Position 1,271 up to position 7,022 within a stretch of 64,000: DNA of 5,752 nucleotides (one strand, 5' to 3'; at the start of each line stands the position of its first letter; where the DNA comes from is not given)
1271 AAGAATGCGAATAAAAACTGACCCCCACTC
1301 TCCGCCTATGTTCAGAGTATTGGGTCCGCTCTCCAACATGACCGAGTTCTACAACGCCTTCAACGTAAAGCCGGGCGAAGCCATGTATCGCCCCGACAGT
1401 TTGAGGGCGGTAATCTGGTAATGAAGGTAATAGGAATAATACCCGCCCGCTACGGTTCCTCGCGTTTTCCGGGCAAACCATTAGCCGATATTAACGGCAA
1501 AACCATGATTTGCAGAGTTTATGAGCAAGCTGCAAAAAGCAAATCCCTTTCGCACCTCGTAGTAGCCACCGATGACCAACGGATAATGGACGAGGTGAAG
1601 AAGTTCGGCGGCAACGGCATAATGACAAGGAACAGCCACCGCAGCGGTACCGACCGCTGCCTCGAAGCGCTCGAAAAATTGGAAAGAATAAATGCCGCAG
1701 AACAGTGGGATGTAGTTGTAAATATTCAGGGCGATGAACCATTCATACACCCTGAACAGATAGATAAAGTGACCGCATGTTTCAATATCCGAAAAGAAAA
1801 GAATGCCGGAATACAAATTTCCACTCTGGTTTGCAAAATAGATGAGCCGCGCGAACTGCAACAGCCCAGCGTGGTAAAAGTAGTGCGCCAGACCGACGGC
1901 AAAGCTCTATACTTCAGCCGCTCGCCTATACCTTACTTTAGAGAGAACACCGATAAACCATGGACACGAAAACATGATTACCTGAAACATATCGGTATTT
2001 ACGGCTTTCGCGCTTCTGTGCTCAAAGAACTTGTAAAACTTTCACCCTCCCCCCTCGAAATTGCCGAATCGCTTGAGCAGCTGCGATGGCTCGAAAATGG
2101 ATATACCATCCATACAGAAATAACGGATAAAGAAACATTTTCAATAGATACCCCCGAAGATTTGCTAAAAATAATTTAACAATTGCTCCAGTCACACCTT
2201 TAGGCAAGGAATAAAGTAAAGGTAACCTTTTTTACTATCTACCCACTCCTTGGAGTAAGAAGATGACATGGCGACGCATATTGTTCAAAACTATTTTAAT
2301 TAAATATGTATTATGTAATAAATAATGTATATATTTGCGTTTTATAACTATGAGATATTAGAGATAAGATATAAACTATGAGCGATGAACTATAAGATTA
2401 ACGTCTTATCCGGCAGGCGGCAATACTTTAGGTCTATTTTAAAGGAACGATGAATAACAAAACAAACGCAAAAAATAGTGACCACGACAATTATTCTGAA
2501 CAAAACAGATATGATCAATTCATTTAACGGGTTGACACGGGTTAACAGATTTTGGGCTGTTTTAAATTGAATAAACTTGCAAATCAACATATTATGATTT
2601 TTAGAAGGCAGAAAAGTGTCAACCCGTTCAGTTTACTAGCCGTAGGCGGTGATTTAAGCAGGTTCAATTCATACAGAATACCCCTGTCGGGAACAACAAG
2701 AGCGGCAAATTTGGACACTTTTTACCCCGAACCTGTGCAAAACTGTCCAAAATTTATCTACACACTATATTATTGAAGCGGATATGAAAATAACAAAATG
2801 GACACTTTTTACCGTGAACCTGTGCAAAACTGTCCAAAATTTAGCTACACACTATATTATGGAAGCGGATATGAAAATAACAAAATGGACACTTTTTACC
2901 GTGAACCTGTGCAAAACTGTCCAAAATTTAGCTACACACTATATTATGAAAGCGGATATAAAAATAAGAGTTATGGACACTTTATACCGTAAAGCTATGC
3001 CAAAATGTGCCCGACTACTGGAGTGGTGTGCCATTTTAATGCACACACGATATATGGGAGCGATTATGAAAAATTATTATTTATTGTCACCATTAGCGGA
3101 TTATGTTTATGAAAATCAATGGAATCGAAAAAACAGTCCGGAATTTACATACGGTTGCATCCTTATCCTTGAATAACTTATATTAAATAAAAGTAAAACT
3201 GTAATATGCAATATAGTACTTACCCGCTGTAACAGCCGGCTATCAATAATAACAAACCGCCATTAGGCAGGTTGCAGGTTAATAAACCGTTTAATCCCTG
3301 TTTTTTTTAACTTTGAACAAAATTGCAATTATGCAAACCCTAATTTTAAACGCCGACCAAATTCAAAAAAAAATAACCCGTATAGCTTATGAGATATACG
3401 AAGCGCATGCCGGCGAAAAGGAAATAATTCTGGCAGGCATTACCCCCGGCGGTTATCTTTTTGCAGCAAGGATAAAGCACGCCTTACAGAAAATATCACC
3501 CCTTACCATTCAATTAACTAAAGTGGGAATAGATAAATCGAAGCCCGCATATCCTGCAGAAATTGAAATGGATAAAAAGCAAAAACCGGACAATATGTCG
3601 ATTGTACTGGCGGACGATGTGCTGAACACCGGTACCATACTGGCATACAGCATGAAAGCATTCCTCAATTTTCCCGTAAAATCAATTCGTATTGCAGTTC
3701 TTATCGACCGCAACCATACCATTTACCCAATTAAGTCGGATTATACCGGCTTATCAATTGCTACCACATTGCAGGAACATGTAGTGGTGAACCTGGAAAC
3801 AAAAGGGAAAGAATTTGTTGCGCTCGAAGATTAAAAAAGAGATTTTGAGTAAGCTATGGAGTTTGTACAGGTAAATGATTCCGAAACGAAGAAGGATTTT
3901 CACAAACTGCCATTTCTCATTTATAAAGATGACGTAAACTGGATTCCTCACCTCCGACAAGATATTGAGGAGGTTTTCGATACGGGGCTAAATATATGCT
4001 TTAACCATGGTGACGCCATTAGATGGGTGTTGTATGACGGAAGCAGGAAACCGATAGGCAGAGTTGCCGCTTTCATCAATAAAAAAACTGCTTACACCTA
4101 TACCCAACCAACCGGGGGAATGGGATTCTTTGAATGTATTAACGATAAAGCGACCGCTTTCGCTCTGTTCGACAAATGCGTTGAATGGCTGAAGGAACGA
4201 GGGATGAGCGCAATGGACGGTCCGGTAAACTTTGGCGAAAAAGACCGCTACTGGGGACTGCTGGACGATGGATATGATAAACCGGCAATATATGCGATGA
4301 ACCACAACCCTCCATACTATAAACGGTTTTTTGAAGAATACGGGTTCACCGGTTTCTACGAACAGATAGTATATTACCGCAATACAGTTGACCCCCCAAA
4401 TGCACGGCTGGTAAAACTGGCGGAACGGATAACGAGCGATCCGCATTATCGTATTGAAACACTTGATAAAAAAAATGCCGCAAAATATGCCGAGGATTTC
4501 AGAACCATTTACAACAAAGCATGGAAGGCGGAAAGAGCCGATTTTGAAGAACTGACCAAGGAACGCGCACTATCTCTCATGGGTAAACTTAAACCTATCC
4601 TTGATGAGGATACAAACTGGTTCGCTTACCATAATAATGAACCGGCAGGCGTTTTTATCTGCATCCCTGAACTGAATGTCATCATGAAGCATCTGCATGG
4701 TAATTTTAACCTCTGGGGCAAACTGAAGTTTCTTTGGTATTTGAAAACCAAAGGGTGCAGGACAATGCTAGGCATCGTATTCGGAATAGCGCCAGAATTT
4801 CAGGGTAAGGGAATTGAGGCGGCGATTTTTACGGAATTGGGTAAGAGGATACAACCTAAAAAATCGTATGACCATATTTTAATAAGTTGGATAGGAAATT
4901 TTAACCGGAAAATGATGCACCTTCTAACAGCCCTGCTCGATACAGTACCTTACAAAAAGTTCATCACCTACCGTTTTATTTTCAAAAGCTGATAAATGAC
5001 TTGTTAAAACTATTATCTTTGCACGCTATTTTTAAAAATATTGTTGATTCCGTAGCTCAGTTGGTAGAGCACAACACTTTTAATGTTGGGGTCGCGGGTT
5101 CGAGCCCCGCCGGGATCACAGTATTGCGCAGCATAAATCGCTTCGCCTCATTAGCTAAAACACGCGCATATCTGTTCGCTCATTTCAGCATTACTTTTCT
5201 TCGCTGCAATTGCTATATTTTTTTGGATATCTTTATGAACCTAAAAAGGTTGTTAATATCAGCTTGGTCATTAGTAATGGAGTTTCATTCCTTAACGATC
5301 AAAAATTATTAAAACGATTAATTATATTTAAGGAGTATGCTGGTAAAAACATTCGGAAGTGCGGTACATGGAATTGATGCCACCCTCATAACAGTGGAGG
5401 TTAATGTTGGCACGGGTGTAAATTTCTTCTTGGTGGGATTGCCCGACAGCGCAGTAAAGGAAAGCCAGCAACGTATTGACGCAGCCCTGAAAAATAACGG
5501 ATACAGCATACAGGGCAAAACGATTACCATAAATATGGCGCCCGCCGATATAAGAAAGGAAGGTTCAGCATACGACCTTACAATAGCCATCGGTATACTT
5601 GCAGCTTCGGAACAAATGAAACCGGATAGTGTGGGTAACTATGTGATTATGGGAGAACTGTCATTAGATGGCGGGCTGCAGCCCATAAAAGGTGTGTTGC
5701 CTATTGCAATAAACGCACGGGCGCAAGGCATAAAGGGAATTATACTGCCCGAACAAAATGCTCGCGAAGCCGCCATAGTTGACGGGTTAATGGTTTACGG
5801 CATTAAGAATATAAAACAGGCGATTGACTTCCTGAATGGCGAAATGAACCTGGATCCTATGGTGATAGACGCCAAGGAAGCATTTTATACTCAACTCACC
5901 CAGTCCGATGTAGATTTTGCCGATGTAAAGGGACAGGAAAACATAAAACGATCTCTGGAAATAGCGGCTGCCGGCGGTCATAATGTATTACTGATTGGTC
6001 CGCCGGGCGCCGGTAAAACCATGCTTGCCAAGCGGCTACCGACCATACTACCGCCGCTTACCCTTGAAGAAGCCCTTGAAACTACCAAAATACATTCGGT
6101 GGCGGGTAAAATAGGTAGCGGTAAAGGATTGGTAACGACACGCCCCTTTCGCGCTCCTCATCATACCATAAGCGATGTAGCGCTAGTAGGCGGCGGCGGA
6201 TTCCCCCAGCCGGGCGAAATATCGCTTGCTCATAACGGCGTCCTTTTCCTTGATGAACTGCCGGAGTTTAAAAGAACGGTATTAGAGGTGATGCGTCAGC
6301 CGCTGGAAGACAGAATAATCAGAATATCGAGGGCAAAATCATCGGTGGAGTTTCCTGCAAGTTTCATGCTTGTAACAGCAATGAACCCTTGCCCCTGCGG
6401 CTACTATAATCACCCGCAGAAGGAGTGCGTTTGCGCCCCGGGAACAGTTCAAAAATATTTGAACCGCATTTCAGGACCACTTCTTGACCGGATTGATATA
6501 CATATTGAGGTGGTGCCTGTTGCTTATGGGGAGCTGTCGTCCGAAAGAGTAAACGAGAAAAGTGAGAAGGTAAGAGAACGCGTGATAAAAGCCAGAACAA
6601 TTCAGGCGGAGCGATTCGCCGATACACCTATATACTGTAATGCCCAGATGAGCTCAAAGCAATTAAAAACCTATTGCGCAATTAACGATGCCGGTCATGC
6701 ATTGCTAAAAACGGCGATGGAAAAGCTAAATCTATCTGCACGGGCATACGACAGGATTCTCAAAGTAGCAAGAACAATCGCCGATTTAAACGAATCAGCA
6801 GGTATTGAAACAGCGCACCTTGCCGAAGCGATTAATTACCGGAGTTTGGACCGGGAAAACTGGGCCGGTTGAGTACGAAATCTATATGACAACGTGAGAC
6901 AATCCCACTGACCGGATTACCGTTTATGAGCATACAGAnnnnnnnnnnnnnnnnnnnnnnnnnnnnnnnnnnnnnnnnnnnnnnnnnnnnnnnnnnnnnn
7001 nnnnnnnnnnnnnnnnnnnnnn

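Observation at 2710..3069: Tandem 87/88 bp hairpin-containing repeat units with copy-number difference between the two arms (candidate structured ncRNA or REP array)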

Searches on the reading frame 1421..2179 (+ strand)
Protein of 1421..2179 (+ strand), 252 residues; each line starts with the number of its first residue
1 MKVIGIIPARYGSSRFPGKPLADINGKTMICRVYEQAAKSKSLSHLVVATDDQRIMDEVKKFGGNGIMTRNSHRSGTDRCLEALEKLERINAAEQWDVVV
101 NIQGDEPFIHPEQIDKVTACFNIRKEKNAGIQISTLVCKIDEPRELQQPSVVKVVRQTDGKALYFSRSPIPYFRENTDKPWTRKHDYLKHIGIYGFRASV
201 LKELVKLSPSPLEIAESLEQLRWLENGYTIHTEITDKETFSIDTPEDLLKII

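Call 14: search_protein_families(library=pfam, proteins=[window:1421-2179:+])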
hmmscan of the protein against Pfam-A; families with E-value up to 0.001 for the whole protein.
window:1421-2179:+ (252 aa): 2 families
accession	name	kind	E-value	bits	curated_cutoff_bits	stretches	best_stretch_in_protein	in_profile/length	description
PF02348.25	CTP_transf_3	-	1.7e-63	214.8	22.6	1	4-230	1-217/217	Cytidylyltransferase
PF12804.13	NTP_transf_3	-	1.6e-07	32.1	27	1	13-122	9-112/160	MobA-like NTP transferase domain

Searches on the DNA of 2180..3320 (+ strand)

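Call 16: search_rna_families(source=window, start=2180, end=3320, threshold=evalue, max_evalue=10)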
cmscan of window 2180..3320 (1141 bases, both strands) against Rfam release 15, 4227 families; matches with E-value up to 10: 3.
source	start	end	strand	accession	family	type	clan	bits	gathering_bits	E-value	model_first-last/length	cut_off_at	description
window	2867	2998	-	RF02412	snoR144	Gene; snRNA; snoRNA; HACA-box;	-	15.5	100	5.7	1-145/145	no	Small nucleolar RNA snoR144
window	2863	2974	+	RF02081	STnc550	Gene; sRNA;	-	12.4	48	2.7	198-304/388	no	Enterobacterial sRNA STnc550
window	2938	2974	-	RF02933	ARRPOF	Gene; sRNA;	-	11.3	127.2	6.4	1-256/256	no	ARRPOF RNA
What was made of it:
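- On Known structured RNA family (Rfam): The region 2180-3320 at E<=10 gives only three chance-level hits (call 16).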

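Call 51: search_dna_similar(query=window:2500-3100:+, collection=plasmids, mode=distant, max_evalue=0.001)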
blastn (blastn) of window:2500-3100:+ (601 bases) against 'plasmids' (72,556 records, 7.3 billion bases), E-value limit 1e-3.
No match.

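Call 52: search_dna_similar(query=window:2500-3100:+, collection=phages, mode=distant, max_evalue=0.001)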
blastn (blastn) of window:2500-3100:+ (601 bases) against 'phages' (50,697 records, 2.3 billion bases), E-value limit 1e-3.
No match.
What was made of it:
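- Tried and rejected: blastn against plasmids and phages: no match (calls 51-52).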

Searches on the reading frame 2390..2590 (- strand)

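Call 15: search_protein_families(library=pfam, proteins=[window:2390-2590:-], max_evalue=1)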
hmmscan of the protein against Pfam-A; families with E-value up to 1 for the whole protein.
window:2390-2590:- (66 aa): 2 families
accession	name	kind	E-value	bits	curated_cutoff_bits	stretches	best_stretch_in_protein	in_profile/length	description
PF12966.13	AtpR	-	0.066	14.1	26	1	10-42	23-55/86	N-ATPase, AtpR subunit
PF15957.10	Comm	-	0.36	11.5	27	1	22-46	7-33/110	Commissureless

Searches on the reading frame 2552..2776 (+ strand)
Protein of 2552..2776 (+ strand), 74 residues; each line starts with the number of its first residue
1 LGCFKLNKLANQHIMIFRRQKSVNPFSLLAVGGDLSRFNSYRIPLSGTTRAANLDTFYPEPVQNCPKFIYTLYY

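Call 15: search_protein_families(library=pfam, proteins=[window:2552-2776:+], max_evalue=1)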
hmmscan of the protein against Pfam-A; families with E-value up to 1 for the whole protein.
window:2552-2776:+ (74 aa): 0 families

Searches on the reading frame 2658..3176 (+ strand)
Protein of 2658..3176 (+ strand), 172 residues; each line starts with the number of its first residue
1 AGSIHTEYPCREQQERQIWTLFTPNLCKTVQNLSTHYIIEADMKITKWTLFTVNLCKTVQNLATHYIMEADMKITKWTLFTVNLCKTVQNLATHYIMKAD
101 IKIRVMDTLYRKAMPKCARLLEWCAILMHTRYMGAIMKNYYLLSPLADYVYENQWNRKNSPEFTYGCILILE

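Call 33: find_homologous_proteins(query=window:2658-3176:+, max_evalue=0.01)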
Query window:2658-3176:+: 212 candidates shared short words with the query, none scored E <= 0.01.
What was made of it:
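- On Protein-coding gene with internal repeats: No homologue (call 33).
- Tried and rejected: Protein search with the 173-codon open frame through the units: no hit (call 33).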

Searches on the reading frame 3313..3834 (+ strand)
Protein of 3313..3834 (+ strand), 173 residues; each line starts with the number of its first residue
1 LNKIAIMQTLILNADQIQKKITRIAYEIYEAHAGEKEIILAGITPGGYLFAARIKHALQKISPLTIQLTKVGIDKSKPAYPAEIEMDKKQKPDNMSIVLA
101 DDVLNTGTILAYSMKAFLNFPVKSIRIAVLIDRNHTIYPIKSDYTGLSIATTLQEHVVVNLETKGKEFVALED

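Call 14: search_protein_families(library=pfam, proteins=[window:3313-3834:+])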
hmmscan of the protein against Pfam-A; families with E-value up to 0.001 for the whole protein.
window:3313-3834:+ (173 aa): 1 family
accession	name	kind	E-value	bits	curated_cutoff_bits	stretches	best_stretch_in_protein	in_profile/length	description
PF00156.33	Pribosyltran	-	2.2e-20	73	26.3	1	11-152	5-145/158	Phosphoribosyl transferase domain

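Call 21: find_encoding_contigs(protein=window:3331-3834:+, flank=10000, max_places=10)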
Protein window:3331-3834:+ (167 aa): 3 contigs read that carry it; 2 places shown.
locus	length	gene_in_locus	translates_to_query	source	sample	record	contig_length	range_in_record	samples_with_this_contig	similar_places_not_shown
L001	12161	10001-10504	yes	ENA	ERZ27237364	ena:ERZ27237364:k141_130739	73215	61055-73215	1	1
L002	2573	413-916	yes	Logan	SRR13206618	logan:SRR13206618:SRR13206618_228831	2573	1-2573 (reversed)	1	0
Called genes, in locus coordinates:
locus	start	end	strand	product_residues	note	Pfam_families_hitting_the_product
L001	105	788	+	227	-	PF00072:Response_reg, PF00486:Trans_reg_C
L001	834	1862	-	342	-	PF00762:Ferrochelatase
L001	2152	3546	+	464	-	-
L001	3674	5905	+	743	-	-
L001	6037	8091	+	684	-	PF05649:Peptidase_M13_N, PF01431:Peptidase_M13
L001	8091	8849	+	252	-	PF02348:CTP_transf_3, PF12804:NTP_transf_3 (weak)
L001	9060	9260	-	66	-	-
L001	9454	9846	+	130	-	-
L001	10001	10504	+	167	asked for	PF00156:Pribosyltran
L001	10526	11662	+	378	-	-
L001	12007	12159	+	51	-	?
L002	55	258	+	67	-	-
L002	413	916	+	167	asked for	PF00156:Pribosyltran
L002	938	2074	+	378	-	-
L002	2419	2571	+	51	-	?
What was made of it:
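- Gene callers annotated the 130-aa ORF on the ENA contig (call 21).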

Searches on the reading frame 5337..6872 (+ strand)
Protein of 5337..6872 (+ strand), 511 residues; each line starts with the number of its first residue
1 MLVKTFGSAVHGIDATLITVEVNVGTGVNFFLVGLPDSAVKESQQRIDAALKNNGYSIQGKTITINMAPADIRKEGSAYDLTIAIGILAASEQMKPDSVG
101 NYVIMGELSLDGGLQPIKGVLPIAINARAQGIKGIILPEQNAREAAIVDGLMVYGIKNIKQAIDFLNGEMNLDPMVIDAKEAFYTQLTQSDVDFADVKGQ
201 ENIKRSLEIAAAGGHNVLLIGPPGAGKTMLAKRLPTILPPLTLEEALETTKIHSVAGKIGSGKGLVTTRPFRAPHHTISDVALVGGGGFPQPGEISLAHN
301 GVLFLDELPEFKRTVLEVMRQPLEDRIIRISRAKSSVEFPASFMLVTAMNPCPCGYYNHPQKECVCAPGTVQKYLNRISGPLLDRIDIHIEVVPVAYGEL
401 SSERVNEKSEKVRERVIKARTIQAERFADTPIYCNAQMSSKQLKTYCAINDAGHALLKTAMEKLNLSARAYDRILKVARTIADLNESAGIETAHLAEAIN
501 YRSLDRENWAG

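Call 14: search_protein_families(library=pfam, proteins=[window:5337-6872:+])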
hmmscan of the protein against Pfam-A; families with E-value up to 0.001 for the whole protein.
window:5337-6872:+ (511 aa): 10 families
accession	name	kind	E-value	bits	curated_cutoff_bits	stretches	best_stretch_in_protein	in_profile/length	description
PF01078.27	Mg_chelatase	-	8.2e-98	326.3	20.3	1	193-397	1-204/207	Magnesium chelatase, subunit ChlI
PF13541.12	ChlI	-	5.7e-44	149.3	27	1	20-141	1-121/121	Subunit ChlI of Mg-chelatase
PF13335.12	Mg_chelatase_C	-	3.5e-35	120.9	26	1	407-502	2-94/94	Magnesium chelatase, subunit ChlI C-terminal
PF07728.20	AAA_5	-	2.5e-10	40.9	22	1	216-353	1-125/139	AAA domain (dynein-related subfamily)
PF00493.29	MCM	-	4.1e-07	29.8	23.3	1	208-360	51-181/224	MCM P-loop domain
PF05362.19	Lon_C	-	3.2e-06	27.3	21.1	1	58-145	91-176/205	Lon protease (S16) C-terminal proteolytic domain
PF05496.18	RuvB_N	-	5.8e-06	26.6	27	0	194-232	6-51/159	Holliday junction DNA helicase RuvB P-loop domain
PF00158.32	Sigma54_activat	-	2.5e-05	24.5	20.2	0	291-329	85-123/168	Sigma-54 interaction domain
PF20030.5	bpMoxR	-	0.0001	21.9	27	0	199-238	16-55/205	MoxR domain in the MoxR-vWA-beta-propeller ternary systems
PF13191.12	AAA_16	-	0.00051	21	32.6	0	207-238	16-48/167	AAA ATPase domain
